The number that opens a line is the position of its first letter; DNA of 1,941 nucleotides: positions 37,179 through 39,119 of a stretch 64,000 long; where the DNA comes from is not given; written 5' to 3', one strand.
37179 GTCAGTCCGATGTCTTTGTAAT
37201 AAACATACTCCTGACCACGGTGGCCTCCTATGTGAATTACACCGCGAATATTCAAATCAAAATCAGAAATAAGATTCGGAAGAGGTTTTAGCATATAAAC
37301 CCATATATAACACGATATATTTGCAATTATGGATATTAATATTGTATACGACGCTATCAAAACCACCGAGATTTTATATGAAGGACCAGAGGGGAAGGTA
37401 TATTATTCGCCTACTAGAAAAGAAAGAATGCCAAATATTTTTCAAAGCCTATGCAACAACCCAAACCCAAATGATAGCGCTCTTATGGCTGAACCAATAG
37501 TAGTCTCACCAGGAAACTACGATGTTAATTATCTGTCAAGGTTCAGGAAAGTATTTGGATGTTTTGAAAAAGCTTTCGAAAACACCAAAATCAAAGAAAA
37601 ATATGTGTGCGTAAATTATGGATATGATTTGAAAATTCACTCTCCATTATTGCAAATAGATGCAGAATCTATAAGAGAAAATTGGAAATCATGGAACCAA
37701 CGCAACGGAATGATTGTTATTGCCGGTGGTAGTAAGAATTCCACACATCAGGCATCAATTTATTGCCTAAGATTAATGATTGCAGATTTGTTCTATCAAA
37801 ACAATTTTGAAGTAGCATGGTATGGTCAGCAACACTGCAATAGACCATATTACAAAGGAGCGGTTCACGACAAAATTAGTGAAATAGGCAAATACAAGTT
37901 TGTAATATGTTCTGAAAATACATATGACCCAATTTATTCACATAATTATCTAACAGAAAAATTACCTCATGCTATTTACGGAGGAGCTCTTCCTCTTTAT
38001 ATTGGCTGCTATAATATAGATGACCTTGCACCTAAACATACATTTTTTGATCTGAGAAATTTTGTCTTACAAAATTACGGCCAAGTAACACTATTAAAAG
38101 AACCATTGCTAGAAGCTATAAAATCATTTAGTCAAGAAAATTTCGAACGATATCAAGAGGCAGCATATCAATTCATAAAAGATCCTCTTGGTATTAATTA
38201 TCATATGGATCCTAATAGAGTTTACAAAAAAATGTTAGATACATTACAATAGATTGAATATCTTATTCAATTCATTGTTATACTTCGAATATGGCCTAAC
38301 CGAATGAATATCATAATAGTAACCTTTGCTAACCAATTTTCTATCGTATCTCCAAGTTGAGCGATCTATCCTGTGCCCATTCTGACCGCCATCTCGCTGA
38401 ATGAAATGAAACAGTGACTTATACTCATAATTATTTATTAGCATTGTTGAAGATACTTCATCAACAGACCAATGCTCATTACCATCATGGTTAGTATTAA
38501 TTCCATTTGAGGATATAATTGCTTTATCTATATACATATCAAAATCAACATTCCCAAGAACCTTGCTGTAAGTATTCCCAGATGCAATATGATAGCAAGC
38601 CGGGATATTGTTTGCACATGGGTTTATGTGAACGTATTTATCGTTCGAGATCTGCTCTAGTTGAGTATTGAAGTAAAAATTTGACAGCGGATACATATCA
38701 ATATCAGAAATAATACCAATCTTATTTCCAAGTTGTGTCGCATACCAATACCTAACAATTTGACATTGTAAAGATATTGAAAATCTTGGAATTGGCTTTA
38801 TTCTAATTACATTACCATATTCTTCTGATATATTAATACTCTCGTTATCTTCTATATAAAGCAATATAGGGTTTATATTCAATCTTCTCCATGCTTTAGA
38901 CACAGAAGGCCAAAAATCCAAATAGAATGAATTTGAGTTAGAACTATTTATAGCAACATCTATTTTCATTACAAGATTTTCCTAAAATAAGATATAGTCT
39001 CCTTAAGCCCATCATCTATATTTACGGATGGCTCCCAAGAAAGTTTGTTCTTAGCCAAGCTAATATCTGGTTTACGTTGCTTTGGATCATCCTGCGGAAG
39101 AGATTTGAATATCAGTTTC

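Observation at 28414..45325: A 17-kb phage-encoded glycan island with two fucosyltransferase families, GDP-fucose and UDP-xylose synthesis, a methyltransferase and six or more additional glycosyltransferases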

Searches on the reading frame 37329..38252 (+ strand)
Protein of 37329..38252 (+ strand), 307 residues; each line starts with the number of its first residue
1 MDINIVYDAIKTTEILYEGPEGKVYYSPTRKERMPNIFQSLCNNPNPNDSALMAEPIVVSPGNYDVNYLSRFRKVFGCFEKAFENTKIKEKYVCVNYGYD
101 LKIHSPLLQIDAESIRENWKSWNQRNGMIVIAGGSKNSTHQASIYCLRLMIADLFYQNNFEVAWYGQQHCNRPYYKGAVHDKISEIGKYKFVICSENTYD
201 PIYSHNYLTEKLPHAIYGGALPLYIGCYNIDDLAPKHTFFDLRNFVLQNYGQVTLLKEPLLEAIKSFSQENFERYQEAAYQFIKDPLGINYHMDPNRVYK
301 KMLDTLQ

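Call 5: search_protein_families(library=pfam, proteins=[window:37329-38252:+], max_evalue=0.01)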
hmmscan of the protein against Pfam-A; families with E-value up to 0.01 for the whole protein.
window:37329-38252:+ (307 aa): 1 family
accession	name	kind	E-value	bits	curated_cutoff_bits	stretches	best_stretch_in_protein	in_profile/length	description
PF00852.26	Glyco_transf_10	-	7.2e-06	26.2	23.9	1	157-245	29-112/182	Glycosyltransferase family 10 (fucosyltransferase) C-term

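Call 7: search_protein_families(library=ncbifam, proteins=[window:37329-38252:+], max_evalue=0.01)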
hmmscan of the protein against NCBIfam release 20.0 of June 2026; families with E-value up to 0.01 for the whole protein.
window:37329-38252:+ (307 aa): 0 families

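Call 32: search_protein_families(library=phrogs, proteins=[window:37329-38252:+], max_evalue=0.01)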
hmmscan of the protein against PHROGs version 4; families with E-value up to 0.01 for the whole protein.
window:37329-38252:+ (307 aa): 0 families

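Call 50: search_dna_similar(query=window:37329-38252:+, collection=phages, mode=protein, max_rows=15)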
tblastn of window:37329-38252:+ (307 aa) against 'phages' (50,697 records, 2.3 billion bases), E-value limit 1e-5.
No match.

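Call 51: find_homologous_proteins(query=window:37329-38252:+, max_evalue=0.00001)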
Query window:37329-38252:+ (307 aa): 57 proteins with E <= 0.00001 among 424 candidates.
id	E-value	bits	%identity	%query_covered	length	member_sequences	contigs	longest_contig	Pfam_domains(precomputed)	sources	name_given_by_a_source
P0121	2.8e-192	656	89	100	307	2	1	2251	PF00852.27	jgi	jgi:hypothetical protein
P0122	5.4e-186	635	88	100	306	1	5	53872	PF00852.27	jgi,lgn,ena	jgi:hypothetical protein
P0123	4.2e-168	576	80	99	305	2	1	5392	PF00852.27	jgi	jgi:hypothetical protein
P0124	1.3e-147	509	68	98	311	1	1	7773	PF00852.27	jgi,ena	-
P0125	2.7e-137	475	65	99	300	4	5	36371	PF00852.27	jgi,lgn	jgi:hypothetical protein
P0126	4.1e-125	435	60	98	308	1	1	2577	PF00852.27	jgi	jgi:hypothetical protein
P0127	1.1e-123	430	61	98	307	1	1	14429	PF00852.27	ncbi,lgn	-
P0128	3.9e-121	422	58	98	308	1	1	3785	PF00852.27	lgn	-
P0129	3.4e-118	412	59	98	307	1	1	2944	PF00852.27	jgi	jgi:hypothetical protein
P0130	3.7e-118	412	57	98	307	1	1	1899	PF00852.27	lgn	-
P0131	3.4e-117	409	58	98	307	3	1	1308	PF00852.27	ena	-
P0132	9.5e-117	408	57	98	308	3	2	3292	-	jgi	jgi:hypothetical protein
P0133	2.1e-114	400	57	98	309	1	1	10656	PF00852.27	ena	-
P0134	2.3e-113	397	56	98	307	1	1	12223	PF00852.27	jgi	jgi:hypothetical protein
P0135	4.1e-112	392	55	98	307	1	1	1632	PF00852.27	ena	-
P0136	9.2e-110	385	56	98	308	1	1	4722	PF00852.27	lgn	-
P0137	2.1e-109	384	56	99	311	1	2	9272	PF00852.27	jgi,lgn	jgi:hypothetical protein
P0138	2.7e-102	360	55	99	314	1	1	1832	PF00852.27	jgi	jgi:hypothetical protein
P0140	1.4e-95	338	51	99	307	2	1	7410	PF00852.27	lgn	-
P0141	1.9e-95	338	51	99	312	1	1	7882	PF00852.27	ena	-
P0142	2.2e-95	338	53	99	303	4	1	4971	PF00852.27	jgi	jgi:hypothetical protein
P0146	4.8e-92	327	49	99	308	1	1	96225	PF00852.27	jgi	-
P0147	1.1e-90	322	50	99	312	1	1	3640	PF00852.27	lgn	-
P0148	1.2e-89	319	48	99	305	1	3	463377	PF00852.27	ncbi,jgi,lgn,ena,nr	ncbi:glycosyltransferase family 10 [Candidatus Pacearchaeota archaeon]|jgi:hypothetical protein|nr:g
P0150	1.1e-86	309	47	99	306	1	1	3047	PF00852.27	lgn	-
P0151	1.9e-86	308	48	99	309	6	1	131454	PF00852.27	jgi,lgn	jgi:hypothetical protein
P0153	3.9e-86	307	65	63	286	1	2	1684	PF00852.27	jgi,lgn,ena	jgi:hypothetical protein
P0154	2.9e-85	304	47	99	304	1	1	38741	PF00852.27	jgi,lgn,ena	-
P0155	9.9e-85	303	47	99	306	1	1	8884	PF00852.27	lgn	-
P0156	5.2e-83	297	47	99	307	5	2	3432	PF00852.27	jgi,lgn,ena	-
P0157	2.9e-82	294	46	99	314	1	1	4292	PF00852.27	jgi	jgi:hypothetical protein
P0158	1.0e-79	286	46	99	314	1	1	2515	PF00852.27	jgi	jgi:hypothetical protein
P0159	2.0e-79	285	46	99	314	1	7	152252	PF00852.27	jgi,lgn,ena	jgi:hypothetical protein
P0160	1.4e-75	272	61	62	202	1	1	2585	PF00852.27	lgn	-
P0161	1.6e-75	272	46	96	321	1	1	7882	PF00852.27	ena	-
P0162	6.4e-72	260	43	99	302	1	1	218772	PF00852.27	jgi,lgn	jgi:hypothetical protein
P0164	2.6e-63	232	38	100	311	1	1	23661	PF00852.27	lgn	-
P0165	1.1e-60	223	41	93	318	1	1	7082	PF00852.27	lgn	-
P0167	5.0e-60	221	36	100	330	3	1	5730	PF00852.27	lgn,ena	-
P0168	3.5e-58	215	41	100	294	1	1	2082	PF00852.27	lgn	-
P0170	2.6e-52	196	38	100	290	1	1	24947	PF00852.27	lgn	-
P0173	2.8e-50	189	38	100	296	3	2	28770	PF00852.27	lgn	-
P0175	1.0e-47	181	34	99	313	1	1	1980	PF00852.27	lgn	-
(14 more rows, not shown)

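Call 63: predict_structure(alignment_id=A1)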
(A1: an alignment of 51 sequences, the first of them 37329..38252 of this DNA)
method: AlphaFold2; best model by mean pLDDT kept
length: 307 residues; sequences in the alignment: 51
mean_pLDDT: 95.2   pTM: 0.91
mean pLDDT of the five models: 95.2, 94.5, 93.5, 93.4, 92.9
residues with pLDDT >= 90: 283; 70-90: 22; 50-70: 2; < 50: 0
segments of 3 or more residues with pLDDT < 50: none
pLDDT, mean of each block of 10 residues (from residue 1): 96 97 98 96 95 95 96 98 98 94 78 92 97 84 95 98 94 95 96 96 96 96 98 97 95 96 98 98 96 96 97
secondary structure, 60 per line:
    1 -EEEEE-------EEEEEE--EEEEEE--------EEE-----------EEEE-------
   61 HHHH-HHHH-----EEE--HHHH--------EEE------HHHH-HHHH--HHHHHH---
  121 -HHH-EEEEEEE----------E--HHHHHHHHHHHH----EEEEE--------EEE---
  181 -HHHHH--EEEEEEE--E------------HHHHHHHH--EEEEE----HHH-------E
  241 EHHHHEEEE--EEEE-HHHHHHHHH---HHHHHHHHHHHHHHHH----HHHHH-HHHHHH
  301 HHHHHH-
elements in order: E2-6 E14-19 E22-27 E36-38 E50-53 H61-64 H66-69 E75-77 H80-83 E92-94 H101-104 H106-109 H112-117 E126-132 H146-157 E162-166 E175-177 H182-186 E189-195 H211-218 E221-225 H242-245 E246-249 E252-255 H257-265 H269-284 H289-293 H295-306

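Call 67: fold_search(model_id=the predicted structure, library=pdb)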
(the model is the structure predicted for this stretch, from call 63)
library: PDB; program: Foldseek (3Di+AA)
matches with E <= 10: 684; with E <= 0.001: 77
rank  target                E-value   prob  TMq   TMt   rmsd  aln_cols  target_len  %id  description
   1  2nzx_A                2.9e-07  1.00  0.54  0.49   7.0       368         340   14  Crystal Structure of alpha1,3-Fucosyltransferase with GDP (released 2007-01-23)
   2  2nzx_C                3.3e-07  1.00  0.53  0.47   7.6       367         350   15  Crystal Structure of alpha1,3-Fucosyltransferase with GDP (released 2007-01-23)
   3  2nzw_C                4.7e-07  1.00  0.51  0.46   7.7       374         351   14  Crystal Structure of alpha1,3-Fucosyltransferase (released 2007-01-23)
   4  2nzw_B                8.1e-07  1.00  0.48  0.44   8.4       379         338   13  Crystal Structure of alpha1,3-Fucosyltransferase (released 2007-01-23)
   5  2nzw_A                1.6e-06  1.00  0.52  0.47   7.7       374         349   12  Crystal Structure of alpha1,3-Fucosyltransferase (released 2007-01-23)
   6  5zoi_A                1.6e-06  1.00  0.49  0.45  12.4       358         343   14  Crystal Structure of alpha1,3-Fucosyltransferase (released 2019-06-26)
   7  9s6a_A                2.1e-06  1.00  0.59  0.46   5.3       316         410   13  Crystal structure of Arabidopsis thaliana FUT11 complexed to GDP and G0 (released 2026-01-28)
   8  8jjn_B                6.2e-06  1.00  0.55  0.54   6.3       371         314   10  Structure of SenB in complex with UDP-Glc and PO4- at 1.98 Angstroms resolution (released 2024-02-07)
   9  2nzy_A                1.1e-05  1.00  0.53  0.49   7.3       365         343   15  Crystal Structure of alpha1,3-Fucosyltransferase with GDP-fucose (released 2007-01-23)
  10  5e9t_A                1.3e-05  1.00  0.44  0.30   6.7       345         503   11  Crystal structure of GtfA/B complex (released 2016-03-02)
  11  7yro_B                1.4e-05  1.00  0.53  0.49   7.6       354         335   13  Crystal structure of mango fucosyltransferase 13 (released 2023-08-16)
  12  8b62_A                1.6e-05  1.00  0.44  0.39   9.9       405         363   11  Crystal Structure of P. aeruginosa WaaG in complex with UDP-galactose (released 2023-10-04)
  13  7yro_D                1.7e-05  1.00  0.51  0.48   7.9       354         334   12  Crystal structure of mango fucosyltransferase 13 (released 2023-08-16)
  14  8jjt_C                1.9e-05  1.00  0.57  0.55   6.2       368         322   10  Structure of SenB in complex with UDP-GlcNAc at 1.88 Angstroms resolution (released 2024-02-07)
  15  7yro_G                2.2e-05  1.00  0.53  0.49   6.8       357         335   12  Crystal structure of mango fucosyltransferase 13 (released 2023-08-16)
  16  7yro_H                2.5e-05  1.00  0.52  0.48   7.2       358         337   11  Crystal structure of mango fucosyltransferase 13 (released 2023-08-16)
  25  7yro_C                3.1e-05  1.00  0.51  0.47   7.8       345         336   12  Crystal structure of mango fucosyltransferase 13 (released 2023-08-16)
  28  7yro_F                3.8e-05  1.00  0.54  0.50   6.6       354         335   11  Crystal structure of mango fucosyltransferase 13 (released 2023-08-16)
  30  7yro_A                4.2e-05  1.00  0.44  0.41   8.6       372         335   11  Crystal structure of mango fucosyltransferase 13 (released 2023-08-16)
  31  8d0w_A                4.5e-05  1.00  0.50  0.51   9.2       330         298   13  Human FUT9 bound to H-Type 2 (released 2023-05-24)
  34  7yro_E                5.7e-05  1.00  0.52  0.49   7.4       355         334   12  Crystal structure of mango fucosyltransferase 13 (released 2023-08-16)
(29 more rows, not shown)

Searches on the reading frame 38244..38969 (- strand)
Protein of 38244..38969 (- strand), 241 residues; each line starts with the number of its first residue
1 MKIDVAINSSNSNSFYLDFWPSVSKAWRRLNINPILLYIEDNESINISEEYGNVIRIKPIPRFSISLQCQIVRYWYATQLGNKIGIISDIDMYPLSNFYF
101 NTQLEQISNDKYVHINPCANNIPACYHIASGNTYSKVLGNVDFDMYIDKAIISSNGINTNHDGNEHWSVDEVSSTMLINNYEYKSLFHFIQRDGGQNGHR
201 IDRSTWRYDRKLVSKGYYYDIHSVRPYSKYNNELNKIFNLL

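Call 5: search_protein_families(library=pfam, proteins=[window:38244-38969:-], max_evalue=0.01)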
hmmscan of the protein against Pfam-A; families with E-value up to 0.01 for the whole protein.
window:38244-38969:- (241 aa): 0 families

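Call 7: search_protein_families(library=ncbifam, proteins=[window:38244-38969:-], max_evalue=0.01)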
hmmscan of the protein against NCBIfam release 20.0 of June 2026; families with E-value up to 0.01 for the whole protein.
window:38244-38969:- (241 aa): 0 families

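Call 32: search_protein_families(library=phrogs, proteins=[window:38244-38969:-], max_evalue=0.01)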
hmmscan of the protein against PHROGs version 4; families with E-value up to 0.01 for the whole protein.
window:38244-38969:- (241 aa): 0 families

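Call 77: search_solved_structures(query=window:38244-38969:-, max_evalue=1)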
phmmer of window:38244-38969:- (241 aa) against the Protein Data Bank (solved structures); distinct sequences matched with E-value up to 1: 0.

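Call 79: find_related_loci(query=window:38244-38969:-, collection=viral_contigs, flank=6000)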
Query window:38244-38969:- (241 aa) in viral_contigs; peptide patterns used: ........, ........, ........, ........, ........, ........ (x = any residue, [..] = any of these).
3 stretches matched a pattern; 1 encode a relative of the query (tblastn E <= 1e-3); 1 distinct loci.
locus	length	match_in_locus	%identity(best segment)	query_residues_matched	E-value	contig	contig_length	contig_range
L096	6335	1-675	42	19-241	3e-53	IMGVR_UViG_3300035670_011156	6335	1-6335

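Call 86: search_protein_representatives(protein=window:38244-38969:-)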
Query: 241 residues. Proteins with E-value up to 0.001 (for the whole library): 954; up to 1e-10: 427; up to 1e-30: 39. The best 150 are listed.
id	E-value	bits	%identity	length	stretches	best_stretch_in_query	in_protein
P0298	7.9e-90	316.8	61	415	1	1-240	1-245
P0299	6.6e-60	218.8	47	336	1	1-237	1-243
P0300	2.9e-59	216.7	48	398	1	1-237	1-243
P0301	9.6e-57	208.4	42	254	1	2-239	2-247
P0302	1.7e-54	201.1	44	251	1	6-240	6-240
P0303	9.4e-53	195.3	42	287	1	1-234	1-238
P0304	1.8e-52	194.4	49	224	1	16-238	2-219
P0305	1.4e-51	191.5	46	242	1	1-240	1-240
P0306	6.3e-51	189.4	43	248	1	1-238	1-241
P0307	9.0e-51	188.9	45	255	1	1-237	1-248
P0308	5.8e-49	182.9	41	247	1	1-239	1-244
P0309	4.2e-48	180.1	42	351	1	1-234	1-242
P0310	4.9e-48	179.9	45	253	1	1-239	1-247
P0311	7.6e-45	169.5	44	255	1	3-236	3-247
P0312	2.1e-44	168.0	40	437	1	3-236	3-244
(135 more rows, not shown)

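Call 88: search_protein_families(library=pfam, alignment_id=A3, max_evalue=0.001)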
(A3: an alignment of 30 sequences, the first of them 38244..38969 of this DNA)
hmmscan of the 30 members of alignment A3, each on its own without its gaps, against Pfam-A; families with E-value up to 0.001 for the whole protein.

A. member 1, window:38244-38969:- (241 aa): 0 families

B. families by the number of members that match (of 30 scanned): 6 families
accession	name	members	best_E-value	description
PF05050.19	Methyltransf_21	2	1.6e-23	Methyltransferase FkbM domain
PF05575.17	V_cholerae_RfbT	2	1.2e-07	Vibrio cholerae RfbT protein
PF00535.33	Glycos_transf_2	1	1.8e-09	Glycosyl transferase family 2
PF13692.12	Glyco_trans_1_4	1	2.2e-06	Glycosyl transferases group 1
PF00534.26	Glycos_transf_1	1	3.8e-05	Glycosyl transferases group 1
PF13641.12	Glyco_tranf_2_3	1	0.00027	Glycosyltransferase like family 2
